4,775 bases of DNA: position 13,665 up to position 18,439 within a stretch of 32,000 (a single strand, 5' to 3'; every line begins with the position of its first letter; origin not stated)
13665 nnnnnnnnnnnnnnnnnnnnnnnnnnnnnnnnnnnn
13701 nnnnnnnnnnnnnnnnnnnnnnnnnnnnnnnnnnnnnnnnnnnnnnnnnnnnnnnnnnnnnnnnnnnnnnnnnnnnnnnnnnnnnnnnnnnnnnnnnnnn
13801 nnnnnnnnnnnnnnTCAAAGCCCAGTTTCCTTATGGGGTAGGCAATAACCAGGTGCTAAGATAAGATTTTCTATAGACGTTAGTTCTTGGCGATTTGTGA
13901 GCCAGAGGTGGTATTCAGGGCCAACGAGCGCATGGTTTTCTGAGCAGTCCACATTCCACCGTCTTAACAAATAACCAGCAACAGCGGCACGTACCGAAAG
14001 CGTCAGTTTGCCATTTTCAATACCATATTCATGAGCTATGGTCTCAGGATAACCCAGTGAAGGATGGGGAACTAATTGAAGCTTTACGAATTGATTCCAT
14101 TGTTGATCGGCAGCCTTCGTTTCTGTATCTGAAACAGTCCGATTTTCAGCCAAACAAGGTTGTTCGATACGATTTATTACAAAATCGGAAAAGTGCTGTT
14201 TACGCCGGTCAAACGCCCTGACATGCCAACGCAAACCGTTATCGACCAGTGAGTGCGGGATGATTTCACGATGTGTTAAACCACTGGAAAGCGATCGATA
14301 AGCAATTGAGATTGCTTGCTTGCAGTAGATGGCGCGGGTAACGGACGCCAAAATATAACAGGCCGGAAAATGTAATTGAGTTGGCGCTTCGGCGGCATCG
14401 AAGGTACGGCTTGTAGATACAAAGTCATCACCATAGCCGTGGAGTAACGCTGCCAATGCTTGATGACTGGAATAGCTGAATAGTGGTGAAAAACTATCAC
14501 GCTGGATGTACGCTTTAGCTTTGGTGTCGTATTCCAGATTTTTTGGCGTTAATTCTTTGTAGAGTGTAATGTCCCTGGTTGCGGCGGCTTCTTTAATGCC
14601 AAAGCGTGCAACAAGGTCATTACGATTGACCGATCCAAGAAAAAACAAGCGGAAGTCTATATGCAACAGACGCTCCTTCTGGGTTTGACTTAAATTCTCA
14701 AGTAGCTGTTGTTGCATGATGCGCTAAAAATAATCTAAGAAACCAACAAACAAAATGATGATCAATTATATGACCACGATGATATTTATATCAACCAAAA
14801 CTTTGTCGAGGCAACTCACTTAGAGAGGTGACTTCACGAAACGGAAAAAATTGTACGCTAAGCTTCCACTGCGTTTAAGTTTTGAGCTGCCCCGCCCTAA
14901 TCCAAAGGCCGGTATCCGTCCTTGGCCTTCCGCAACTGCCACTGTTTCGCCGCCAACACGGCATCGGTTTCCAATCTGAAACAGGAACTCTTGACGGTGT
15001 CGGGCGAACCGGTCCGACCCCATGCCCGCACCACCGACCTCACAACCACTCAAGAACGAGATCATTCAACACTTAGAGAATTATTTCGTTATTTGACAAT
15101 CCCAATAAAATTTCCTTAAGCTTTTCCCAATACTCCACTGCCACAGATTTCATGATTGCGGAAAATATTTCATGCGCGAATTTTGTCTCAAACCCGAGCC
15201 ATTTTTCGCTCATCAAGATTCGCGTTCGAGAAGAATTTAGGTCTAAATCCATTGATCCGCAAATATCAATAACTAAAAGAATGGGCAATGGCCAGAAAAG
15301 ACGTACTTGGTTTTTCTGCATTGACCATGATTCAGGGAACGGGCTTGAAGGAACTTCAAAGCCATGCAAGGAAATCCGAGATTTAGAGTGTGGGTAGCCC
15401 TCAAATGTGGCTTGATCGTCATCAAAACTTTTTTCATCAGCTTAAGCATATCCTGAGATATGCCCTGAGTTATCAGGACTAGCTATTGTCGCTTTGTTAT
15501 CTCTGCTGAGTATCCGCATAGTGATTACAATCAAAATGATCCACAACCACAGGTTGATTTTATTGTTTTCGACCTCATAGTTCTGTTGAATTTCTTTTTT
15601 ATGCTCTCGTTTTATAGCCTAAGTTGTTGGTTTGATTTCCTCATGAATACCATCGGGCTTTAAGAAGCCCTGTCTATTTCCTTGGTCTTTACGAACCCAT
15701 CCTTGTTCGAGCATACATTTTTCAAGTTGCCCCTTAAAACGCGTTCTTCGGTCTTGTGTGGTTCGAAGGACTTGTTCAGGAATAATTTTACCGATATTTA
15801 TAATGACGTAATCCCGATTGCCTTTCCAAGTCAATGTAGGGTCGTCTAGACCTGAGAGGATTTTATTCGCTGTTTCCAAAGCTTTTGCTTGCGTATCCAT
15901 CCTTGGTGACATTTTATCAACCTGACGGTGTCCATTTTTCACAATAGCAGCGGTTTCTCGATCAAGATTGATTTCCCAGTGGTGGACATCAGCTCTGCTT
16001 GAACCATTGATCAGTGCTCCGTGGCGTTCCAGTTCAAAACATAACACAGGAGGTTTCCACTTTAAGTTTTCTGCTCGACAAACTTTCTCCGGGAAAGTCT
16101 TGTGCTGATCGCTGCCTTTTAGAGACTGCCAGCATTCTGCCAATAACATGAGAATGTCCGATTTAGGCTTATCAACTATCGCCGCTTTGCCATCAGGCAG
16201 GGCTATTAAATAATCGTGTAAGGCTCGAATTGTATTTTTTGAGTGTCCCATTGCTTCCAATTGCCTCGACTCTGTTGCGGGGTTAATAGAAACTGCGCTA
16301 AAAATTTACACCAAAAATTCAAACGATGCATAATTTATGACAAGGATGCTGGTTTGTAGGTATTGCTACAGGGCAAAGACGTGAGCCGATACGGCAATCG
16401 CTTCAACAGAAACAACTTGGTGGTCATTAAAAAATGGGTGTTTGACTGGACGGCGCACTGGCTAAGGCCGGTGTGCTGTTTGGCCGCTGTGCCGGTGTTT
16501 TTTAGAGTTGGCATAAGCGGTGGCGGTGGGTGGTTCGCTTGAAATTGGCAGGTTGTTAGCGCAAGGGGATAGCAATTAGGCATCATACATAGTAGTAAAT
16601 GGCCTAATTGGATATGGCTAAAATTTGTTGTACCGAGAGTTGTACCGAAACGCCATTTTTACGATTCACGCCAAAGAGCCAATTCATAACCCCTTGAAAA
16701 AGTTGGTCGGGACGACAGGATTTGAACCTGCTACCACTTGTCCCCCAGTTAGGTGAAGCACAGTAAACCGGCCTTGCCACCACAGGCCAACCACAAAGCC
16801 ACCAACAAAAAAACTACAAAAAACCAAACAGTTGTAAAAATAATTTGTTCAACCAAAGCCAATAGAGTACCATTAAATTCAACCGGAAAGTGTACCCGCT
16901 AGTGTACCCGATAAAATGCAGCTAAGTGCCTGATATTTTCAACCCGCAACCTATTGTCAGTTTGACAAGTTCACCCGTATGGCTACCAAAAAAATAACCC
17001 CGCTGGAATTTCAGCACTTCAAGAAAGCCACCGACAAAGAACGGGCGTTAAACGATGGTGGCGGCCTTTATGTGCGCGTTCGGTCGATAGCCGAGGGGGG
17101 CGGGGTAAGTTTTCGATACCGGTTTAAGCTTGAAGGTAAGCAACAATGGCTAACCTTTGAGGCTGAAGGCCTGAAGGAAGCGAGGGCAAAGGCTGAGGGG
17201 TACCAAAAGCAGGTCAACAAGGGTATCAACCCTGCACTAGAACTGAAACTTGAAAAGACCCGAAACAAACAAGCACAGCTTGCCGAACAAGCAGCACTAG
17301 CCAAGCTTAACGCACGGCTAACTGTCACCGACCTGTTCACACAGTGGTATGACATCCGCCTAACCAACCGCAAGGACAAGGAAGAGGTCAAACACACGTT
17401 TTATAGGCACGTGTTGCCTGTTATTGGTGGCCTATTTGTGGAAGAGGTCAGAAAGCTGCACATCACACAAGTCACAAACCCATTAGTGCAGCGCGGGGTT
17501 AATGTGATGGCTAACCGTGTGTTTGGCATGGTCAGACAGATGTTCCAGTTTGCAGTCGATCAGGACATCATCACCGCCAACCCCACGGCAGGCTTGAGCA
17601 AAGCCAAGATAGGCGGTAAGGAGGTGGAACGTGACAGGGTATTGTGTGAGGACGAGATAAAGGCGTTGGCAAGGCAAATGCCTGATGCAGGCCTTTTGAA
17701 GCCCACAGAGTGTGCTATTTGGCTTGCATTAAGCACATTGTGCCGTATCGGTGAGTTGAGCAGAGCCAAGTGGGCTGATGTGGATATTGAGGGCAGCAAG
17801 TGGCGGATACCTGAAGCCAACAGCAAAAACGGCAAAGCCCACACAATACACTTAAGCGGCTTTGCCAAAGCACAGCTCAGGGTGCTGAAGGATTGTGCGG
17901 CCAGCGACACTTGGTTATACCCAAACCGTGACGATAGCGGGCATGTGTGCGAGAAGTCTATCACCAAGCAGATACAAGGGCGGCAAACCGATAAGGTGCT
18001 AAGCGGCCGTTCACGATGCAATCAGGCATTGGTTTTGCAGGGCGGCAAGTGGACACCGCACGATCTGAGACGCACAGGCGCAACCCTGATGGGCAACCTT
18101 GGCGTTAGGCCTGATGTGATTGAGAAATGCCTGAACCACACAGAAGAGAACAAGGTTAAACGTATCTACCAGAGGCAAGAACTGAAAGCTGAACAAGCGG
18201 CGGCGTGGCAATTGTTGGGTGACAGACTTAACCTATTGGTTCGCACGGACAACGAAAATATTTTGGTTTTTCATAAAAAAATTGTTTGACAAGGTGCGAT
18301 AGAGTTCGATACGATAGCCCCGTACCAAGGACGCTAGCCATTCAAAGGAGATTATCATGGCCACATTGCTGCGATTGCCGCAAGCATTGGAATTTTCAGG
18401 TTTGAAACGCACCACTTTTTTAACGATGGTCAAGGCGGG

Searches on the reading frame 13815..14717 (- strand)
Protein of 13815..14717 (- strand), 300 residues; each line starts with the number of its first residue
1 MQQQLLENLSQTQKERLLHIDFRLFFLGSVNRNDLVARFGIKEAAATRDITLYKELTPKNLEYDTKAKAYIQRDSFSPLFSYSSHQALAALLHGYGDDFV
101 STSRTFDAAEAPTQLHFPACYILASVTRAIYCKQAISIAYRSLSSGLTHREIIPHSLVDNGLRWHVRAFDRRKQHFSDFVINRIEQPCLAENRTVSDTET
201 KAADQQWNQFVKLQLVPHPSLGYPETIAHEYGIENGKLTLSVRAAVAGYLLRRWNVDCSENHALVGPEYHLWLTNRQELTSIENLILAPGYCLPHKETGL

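Call 3: search_protein_families(library=pfam, proteins=[window:13815-14717:-])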
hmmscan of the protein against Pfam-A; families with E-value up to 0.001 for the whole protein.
window:13815-14717:- (300 aa): 1 family
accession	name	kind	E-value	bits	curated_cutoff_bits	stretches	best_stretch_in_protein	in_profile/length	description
PF13280.12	WYL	-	3e-10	40.4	21.8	1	122-186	2-67/70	WYL domain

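Call 4: search_protein_families(library=padloc, proteins=[window:13815-14717:-])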
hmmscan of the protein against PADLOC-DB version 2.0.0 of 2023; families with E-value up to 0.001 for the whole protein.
window:13815-14717:- (300 aa): 2 families
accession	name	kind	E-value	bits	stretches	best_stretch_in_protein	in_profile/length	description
PDLC01457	WYL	-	1e-16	59.2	1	83-197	71-201/229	"CAS-I,CAS-II,CAS-III,CAS-IV,CAS-V,CAS-VI; associated_signaling"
PDLC01652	WYL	-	2.5e-09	35.7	1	121-258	18-115/162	"CAS-I,CAS-II,CAS-III,CAS-IV,CAS-V,CAS-VI; associated_signaling"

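Call 6: search_protein_families(library=ncbifam, proteins=[window:13815-14717:-])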
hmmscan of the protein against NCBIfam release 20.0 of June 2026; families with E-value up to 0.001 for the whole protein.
window:13815-14717:- (300 aa): 0 families

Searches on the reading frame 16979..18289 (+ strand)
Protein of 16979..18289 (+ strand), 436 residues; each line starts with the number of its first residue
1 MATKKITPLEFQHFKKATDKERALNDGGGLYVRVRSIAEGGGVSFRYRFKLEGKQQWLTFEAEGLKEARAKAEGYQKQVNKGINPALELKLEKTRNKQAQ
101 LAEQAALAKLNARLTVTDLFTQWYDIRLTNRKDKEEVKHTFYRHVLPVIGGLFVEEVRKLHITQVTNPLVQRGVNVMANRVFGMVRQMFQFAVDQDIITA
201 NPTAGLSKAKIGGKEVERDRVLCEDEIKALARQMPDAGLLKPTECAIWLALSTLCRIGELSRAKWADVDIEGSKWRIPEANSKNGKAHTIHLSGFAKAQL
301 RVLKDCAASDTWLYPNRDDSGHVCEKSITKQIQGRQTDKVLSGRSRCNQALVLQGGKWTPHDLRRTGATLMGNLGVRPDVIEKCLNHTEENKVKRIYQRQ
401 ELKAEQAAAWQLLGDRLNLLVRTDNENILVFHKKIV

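Call 33: search_protein_families(library=pfam, proteins=[window:16979-18289:+])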
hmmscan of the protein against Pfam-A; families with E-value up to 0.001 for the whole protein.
window:16979-18289:+ (436 aa): 3 families
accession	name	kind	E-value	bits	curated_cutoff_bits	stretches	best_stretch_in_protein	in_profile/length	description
PF00589.27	Phage_integrase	-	6.8e-21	75.2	27.1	1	221-400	2-168/172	Phage integrase family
PF13356.12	Arm-DNA-bind_3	-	3.7e-12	46.6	27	1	16-90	10-81/83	Arm DNA-binding domain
PF22022.2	Phage_int_M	-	1.1e-11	45.2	27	1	129-209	16-96/96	Phage integrase central domain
